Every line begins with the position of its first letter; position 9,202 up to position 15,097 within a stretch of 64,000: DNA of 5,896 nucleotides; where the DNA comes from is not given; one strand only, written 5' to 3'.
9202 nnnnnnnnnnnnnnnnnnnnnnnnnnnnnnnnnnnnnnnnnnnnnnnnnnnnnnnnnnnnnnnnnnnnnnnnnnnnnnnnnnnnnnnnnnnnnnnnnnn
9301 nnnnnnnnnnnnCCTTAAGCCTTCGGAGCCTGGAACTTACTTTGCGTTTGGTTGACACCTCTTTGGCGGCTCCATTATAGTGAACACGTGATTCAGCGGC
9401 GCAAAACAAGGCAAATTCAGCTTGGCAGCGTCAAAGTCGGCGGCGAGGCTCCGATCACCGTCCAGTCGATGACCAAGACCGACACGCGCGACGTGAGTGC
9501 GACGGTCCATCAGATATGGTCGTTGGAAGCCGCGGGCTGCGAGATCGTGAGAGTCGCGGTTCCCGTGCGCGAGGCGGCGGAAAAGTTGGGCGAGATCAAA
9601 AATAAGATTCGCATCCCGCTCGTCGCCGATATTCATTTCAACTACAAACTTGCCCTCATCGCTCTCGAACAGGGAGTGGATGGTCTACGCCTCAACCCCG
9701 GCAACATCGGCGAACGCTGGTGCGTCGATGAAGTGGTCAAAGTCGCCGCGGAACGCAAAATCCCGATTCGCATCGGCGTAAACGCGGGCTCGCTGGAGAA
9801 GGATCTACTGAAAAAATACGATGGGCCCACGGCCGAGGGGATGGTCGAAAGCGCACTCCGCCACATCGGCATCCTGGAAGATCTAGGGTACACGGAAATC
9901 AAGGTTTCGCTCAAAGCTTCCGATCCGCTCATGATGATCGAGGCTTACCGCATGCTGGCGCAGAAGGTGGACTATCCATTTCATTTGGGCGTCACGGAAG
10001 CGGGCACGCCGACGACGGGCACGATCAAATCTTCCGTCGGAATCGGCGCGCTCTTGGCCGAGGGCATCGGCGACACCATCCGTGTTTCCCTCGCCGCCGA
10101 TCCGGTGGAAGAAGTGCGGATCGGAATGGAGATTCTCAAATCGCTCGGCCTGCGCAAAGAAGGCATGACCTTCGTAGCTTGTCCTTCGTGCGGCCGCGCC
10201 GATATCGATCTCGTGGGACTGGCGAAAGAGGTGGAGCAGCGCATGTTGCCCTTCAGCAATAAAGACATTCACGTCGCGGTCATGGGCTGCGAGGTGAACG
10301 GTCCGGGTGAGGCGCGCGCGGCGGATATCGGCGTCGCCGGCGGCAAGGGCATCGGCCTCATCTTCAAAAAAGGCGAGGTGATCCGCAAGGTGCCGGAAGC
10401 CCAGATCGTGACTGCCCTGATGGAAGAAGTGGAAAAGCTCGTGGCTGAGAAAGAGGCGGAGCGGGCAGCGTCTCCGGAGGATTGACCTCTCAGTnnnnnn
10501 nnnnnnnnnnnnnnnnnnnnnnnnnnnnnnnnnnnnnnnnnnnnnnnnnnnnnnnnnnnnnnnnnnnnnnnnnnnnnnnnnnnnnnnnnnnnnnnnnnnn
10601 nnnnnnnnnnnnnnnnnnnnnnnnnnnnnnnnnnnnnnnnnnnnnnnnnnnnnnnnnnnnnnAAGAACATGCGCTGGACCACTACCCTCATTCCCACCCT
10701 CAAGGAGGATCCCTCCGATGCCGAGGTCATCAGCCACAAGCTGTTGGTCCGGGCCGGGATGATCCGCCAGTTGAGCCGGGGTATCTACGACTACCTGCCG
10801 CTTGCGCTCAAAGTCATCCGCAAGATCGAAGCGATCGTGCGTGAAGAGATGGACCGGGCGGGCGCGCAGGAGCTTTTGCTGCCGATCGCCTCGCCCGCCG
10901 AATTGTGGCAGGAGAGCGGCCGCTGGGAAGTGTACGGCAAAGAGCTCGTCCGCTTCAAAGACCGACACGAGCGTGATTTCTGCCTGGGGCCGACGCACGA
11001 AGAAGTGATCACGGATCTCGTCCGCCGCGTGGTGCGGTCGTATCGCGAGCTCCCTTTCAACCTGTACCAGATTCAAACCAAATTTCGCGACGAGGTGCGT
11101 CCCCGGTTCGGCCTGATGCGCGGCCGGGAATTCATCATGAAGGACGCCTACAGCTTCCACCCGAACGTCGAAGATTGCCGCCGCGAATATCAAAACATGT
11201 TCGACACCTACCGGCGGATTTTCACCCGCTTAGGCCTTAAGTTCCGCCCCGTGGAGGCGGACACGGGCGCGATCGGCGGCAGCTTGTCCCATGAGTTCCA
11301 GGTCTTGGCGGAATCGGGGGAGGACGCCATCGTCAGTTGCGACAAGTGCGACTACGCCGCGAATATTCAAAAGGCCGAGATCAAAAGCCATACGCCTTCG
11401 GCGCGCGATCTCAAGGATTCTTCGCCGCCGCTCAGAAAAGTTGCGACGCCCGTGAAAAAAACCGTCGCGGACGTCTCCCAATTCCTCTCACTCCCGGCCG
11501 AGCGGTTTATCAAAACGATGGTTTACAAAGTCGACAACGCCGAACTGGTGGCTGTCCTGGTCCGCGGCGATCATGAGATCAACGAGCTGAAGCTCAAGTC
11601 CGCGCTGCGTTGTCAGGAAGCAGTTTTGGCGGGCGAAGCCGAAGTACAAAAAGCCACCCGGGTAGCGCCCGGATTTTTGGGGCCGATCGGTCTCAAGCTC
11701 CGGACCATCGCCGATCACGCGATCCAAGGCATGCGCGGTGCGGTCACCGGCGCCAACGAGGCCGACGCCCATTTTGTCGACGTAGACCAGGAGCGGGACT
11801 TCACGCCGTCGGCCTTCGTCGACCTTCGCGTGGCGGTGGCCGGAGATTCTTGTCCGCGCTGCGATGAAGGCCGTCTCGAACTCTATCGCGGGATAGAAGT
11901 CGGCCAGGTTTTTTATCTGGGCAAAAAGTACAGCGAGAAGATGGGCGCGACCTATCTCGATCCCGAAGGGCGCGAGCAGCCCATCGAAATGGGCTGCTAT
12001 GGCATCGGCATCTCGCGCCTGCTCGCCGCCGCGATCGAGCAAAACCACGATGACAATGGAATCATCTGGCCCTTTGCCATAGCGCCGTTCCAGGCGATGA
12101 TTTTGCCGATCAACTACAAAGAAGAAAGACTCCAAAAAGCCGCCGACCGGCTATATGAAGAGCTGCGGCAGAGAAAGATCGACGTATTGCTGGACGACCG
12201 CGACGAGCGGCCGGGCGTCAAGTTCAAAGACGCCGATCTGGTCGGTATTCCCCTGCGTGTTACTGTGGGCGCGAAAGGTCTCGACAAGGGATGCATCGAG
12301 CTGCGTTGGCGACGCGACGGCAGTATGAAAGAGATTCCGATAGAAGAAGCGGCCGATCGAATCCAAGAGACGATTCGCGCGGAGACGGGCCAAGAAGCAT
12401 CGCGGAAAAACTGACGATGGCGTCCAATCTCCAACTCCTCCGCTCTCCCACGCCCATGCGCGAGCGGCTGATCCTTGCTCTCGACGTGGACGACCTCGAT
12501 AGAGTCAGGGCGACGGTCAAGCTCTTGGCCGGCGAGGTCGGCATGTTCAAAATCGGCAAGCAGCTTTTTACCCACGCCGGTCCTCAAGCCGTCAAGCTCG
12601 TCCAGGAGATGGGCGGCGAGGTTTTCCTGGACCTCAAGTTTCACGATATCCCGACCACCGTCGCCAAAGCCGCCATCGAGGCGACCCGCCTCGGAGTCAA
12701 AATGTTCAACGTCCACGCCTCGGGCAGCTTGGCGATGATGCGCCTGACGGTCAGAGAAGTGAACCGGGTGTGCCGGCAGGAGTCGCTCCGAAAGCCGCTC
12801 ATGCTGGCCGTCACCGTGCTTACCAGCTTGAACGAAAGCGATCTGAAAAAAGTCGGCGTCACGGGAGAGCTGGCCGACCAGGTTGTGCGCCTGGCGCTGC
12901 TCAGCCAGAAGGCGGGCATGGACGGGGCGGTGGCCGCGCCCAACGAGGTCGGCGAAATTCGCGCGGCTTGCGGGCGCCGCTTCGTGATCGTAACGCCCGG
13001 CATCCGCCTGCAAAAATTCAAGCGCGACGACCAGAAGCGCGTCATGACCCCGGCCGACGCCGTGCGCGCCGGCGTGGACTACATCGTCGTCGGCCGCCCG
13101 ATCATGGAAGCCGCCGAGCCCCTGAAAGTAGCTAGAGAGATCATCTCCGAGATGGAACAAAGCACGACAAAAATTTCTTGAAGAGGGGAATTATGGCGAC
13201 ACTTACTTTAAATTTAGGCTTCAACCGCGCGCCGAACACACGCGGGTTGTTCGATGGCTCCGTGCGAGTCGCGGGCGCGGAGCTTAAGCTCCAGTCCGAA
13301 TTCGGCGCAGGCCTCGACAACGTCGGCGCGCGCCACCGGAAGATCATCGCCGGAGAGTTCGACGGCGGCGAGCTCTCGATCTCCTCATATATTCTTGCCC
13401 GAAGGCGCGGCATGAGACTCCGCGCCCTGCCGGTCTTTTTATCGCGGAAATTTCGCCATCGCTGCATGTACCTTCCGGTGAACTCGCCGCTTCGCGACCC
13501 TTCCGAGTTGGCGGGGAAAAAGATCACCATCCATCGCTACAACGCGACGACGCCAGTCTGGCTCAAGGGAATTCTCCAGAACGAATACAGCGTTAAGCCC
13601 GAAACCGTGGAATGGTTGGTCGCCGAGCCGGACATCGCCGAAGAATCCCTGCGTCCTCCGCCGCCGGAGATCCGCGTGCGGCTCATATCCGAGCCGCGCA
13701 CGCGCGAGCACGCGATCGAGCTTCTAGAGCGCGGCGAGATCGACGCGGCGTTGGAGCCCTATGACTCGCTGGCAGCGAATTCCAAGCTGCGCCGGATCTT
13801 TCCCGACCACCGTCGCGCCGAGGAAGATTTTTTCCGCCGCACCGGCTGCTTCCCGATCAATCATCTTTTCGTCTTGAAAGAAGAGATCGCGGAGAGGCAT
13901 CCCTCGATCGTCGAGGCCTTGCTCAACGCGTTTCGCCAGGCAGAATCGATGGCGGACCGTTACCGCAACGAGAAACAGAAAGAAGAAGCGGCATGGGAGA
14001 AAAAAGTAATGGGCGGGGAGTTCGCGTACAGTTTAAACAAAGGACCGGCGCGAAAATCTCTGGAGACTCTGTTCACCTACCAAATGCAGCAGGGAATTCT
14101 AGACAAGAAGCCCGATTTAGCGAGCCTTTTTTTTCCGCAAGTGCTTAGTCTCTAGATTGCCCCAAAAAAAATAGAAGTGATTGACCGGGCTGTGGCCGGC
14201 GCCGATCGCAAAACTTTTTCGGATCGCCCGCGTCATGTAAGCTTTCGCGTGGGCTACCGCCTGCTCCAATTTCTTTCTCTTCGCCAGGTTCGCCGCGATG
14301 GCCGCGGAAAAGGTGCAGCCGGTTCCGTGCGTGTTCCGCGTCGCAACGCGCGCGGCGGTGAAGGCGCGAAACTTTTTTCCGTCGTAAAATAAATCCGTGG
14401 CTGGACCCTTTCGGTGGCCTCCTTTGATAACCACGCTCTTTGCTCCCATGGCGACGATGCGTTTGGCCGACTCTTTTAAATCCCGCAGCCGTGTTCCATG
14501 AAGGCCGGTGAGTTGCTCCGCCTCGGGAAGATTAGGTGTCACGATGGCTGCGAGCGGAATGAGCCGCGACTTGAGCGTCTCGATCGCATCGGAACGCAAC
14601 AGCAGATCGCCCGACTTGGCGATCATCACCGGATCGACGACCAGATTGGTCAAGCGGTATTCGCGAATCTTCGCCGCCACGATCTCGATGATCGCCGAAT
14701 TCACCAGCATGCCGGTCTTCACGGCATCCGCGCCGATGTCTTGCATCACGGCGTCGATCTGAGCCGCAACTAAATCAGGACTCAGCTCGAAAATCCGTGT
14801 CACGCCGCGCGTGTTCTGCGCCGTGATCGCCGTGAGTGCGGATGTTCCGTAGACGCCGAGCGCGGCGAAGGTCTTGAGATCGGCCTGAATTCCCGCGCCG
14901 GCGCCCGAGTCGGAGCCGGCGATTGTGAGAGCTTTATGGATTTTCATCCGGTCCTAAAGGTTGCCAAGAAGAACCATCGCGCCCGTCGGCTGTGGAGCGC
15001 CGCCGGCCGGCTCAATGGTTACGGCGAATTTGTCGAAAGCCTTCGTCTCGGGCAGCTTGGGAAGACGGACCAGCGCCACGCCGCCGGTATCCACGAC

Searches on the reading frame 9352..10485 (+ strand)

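Call 41: search_protein_families(library=pfam, proteins=[window:9352-10485:+])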
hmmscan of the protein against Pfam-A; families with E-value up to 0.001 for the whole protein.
window:9352-10485:+ (377 aa): 1 family
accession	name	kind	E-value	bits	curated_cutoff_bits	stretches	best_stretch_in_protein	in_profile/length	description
PF04551.19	GcpE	-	1.5e-152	508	32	1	19-362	1-343/343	GcpE protein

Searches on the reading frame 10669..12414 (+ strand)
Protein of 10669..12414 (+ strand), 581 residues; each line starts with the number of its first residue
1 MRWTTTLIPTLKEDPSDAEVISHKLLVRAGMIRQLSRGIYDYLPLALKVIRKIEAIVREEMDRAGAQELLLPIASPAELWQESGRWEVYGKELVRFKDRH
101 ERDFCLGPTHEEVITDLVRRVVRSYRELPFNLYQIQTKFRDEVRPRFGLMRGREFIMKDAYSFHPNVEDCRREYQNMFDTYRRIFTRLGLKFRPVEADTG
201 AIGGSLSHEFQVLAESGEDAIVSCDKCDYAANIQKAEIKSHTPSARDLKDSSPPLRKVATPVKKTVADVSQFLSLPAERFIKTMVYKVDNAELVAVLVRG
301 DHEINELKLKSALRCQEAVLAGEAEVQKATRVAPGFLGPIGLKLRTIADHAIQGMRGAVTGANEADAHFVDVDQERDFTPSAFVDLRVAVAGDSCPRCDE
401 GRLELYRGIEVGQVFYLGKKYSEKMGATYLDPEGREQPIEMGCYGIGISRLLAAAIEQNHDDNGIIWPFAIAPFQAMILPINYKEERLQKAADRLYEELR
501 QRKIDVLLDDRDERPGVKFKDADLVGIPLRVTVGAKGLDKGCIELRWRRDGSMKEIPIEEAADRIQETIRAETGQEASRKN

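Call 41: search_protein_families(library=pfam, proteins=[window:10669-12414:+])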
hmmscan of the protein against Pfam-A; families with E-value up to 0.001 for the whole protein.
window:10669-12414:+ (581 aa): 3 families
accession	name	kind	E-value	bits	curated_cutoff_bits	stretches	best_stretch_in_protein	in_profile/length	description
PF00587.30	tRNA-synt_2b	-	7.4e-38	130.8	29.3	1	95-459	2-179/179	tRNA synthetase class II core domain (G, H, P, S and T)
PF04073.20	tRNA_edit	-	3.5e-25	88.9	25.5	1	261-372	2-116/123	Aminoacyl-tRNA editing domain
PF03129.25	HGTP_anticodon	-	1.2e-23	83.5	21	1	475-567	1-93/94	Anticodon binding domain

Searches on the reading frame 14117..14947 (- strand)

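Call 42: search_protein_families(library=pfam, proteins=[window:14117-14947:-])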
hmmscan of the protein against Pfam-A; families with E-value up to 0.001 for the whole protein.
window:14117-14947:- (276 aa): 4 families
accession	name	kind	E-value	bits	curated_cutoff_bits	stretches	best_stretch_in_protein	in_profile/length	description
PF08543.17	Phos_pyr_kin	-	1e-99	333.4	27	1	13-256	1-246/246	Phosphomethylpyrimidine kinase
PF00294.29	PfkB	-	4.1e-15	56.4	25.8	1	112-245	158-293/302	pfkB family carbohydrate kinase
PF01256.23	Carb_kinase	-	0.00043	20.3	27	1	120-238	100-216/242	NAD(P)H-hydrate dehydratase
PF02110.20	HK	-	0.00046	20.1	27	1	75-244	54-221/247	Hydroxyethylthiazole kinase family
